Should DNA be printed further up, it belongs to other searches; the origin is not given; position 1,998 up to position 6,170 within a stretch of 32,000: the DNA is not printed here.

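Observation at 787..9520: Four-gene operon (DHH-like/P-loop fusion, unknown, HrpA-like DEAH helicase, unknown) on a mobile element: candidate undescribed RNA/nucleotide-directed conflict system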

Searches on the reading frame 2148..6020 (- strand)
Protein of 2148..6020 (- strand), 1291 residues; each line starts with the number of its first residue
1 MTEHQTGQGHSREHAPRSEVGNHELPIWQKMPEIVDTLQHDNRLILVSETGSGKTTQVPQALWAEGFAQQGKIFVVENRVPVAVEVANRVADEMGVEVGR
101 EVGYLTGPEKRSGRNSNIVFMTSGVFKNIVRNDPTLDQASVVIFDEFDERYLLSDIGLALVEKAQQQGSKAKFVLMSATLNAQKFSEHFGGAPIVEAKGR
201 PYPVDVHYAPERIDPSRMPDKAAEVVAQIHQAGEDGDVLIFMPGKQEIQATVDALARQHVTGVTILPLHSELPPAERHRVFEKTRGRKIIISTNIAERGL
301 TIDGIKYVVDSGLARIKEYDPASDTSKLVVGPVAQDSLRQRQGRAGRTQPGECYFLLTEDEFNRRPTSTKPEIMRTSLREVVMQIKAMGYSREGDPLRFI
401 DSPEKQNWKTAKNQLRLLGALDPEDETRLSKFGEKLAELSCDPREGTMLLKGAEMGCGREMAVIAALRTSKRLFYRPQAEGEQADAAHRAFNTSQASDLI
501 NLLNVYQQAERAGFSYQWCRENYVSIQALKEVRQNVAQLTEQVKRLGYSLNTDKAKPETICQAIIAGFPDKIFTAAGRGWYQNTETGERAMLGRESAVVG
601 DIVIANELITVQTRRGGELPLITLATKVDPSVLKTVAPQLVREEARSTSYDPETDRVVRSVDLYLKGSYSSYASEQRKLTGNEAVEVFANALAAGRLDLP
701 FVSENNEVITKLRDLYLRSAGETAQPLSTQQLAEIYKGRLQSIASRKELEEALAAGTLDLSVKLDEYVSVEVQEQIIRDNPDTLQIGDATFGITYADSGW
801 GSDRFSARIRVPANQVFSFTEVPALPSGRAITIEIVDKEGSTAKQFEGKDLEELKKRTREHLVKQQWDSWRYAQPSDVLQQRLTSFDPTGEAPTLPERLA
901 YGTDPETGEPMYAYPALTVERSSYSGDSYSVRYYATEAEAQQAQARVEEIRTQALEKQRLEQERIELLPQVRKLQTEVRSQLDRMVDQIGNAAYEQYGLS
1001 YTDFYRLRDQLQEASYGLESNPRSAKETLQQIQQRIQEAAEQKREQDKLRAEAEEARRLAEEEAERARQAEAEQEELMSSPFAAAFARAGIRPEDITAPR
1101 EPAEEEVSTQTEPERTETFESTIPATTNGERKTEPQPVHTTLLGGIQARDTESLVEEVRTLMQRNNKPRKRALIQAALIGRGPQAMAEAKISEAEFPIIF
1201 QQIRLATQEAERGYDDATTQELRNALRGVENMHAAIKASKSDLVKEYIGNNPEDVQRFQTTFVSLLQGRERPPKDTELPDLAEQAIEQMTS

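Call 3: search_protein_families(library=pfam, proteins=[window:2148-6020:-], max_evalue=0.1)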
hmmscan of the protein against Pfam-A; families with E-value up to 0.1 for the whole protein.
window:2148-6020:- (1291 aa): 7 families
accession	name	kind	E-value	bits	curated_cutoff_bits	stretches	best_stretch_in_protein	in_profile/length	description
PF00271.37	Helicase_C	-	5.5e-17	62.4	23.5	1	225-348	5-109/110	Helicase conserved C-terminal domain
PF00270.35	DEAD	-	2.6e-09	37.5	26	1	35-183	8-162/167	DEAD/DEAH box helicase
PF04851.21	ResIII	-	3.6e-06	27.4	22.5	1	37-147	18-134/164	Type III restriction enzyme, res subunit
PF21010.2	HA2_C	-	6e-05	23.9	21.3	1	442-500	1-75/77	Helicase associated domain (HA2), ratchet-like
PF22590.2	Cas3-like_C_2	-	0.03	15.1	27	1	237-348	4-104/106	CRISPR-associated nuclease/helicase Cas3, C-terminal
PF04408.29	HA2_N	-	0.064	13.8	21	0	414-439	4-27/29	Helicase associated domain (HA2), winged-helix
PF04691.17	ApoC-I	-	0.088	13.1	28.3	0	1004-1034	8-35/61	Apolipoprotein C-I (ApoC-1)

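Call 4: search_protein_families(library=padloc, proteins=[window:2148-6020:-], max_evalue=0.1)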
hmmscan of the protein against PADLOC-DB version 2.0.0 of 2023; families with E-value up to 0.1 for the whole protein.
window:2148-6020:- (1291 aa): 3 families
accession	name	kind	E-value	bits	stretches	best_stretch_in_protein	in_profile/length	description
PDLC01252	Cas3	-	1.2e-05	23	1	138-303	112-264/324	CAS-I; effector_G3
PDLC01843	CARF2--CARF_HEPN_CSX20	-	0.0096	12.9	1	933-1075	275-412/498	-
PDLC00551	JetC2|JetC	-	0.074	8.8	1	938-1076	350-487/1365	DUF3584 domain; MukB-like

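Call 5: search_protein_families(library=ncbifam, proteins=[window:2148-6020:-], max_evalue=0.1)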
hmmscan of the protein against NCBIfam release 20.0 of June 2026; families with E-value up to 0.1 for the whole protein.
window:2148-6020:- (1291 aa): 11 families
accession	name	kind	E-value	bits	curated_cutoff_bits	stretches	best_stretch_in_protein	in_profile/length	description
TIGR01967.1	DEAH_box_HrpA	equivalog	3.3e-124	415.9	722.75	2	22-812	63-868/1284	ATP-dependent RNA helicase HrpA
NF008348.1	PRK11131.1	equivalog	3.5e-115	385.7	1400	1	12-570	54-622/1287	ATP-dependent RNA helicase HrpA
TIGR01970.1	DEAH_box_HrpB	equivalog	1.1e-109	368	546.15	1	25-829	1-763/825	ATP-dependent helicase HrpB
NF008662.0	PRK11664.1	equivalog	2.9e-97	326.9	1053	1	24-645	3-574/813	ATP-dependent helicase HrpB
NF008744.0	PRK11776.1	equivalog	2.6e-08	32.9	524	1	114-316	122-322/460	ATP-dependent RNA helicase DbpA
NF053711.1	RNA_heli_RhlE1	exception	3e-05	22.9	750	1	222-316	231-324/434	RNA helicase RhlE1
NF002340.1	PRK01297.1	equivalog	5e-05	22.3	564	1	208-313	223-326/372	ATP-dependent RNA helicase RhlB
NF053636.1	DDHlcsCsdAPsy1082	equivalog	0.00073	18.2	890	1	237-318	245-325/512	DEAD/DEAH box helicase CsdA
NF053631.1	RNA_helic_CshA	equivalog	0.00078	18.4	646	1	115-311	117-312/434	degradosome RNA helicase CshA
NF003034.1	PRK03918.1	equivalog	0.012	13.6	700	1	938-1070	228-364/878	DNA double-strand break repair ATPase Rad50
NF040935.1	helicase_Hel308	equivalog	0.062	11.4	1200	0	36-204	37-205/704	ATP-dependent DNA helicase Hel308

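Call 10: search_solved_structures(query=window:2148-6020:-, max_evalue=0.001)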
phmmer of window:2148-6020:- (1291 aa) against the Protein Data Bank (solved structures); distinct sequences matched with E-value up to 0.001: 72 (the best 60 are shown).
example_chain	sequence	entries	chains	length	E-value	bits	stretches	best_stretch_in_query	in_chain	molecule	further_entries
6i3o_A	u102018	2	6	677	9.1e-105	355.1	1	23-600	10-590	Putative pre-mRNA splicing factor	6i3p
6qic_A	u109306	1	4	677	9.1e-105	355.1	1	23-600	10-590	Putative pre-mRNA splicing factor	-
5yzg_Z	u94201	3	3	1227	2.1e-101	343.9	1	23-600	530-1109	Pre-mRNA-splicing factor ATP-dependent RNA helicase PRP16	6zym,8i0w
7a5p_r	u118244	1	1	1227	1.4e-100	341.2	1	23-600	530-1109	Pre-mRNA-splicing factor ATP-dependent RNA helicase PRP16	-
9xtt_T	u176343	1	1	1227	1.4e-100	341.2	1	23-600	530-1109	Pre-mRNA-splicing factor ATP-dependent RNA helicase PRP16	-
5mq0_V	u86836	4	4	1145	8.8e-100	338.6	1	22-600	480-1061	Pre-mRNA-splicing factor ATP-dependent RNA helicase PRP22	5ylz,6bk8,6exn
9dtr_V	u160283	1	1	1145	2.3e-99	337.2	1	22-600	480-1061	Pre-mRNA-splicing factor ATP-dependent RNA helicase PRP22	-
8cnt_A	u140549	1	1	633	6.9e-98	332.3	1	26-635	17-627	Pre-mRNA splicing factor ATP-dependent RNA helicase prp16-like protein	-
6hys_A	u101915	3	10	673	7.5e-98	332.2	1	23-538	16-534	ATP-dependent RNA helicase DHX8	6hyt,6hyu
28zi_A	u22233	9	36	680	7.7e-98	332.1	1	23-537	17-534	ATP-dependent RNA helicase DHX8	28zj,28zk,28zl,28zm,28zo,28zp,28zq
28zs_A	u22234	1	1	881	1.6e-97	331.1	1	23-537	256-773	Glutathione S-transferase class-mu 26 kDa isozyme,ATP-dependent RNA helicase DHX8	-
7akp_A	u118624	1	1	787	1.9e-97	330.8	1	15-572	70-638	ATP-dependent RNA helicase HrpA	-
5xjc_Y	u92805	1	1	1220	2.9e-97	330.2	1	23-537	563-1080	ATP-dependent RNA helicase DHX8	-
6icz_Y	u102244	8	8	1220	2.9e-97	330.2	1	23-537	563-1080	ATP-dependent RNA helicase DHX8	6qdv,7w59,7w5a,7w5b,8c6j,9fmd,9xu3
8po6_A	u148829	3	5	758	9e-97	328.6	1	15-572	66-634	ATP-dependent RNA helicase HrpA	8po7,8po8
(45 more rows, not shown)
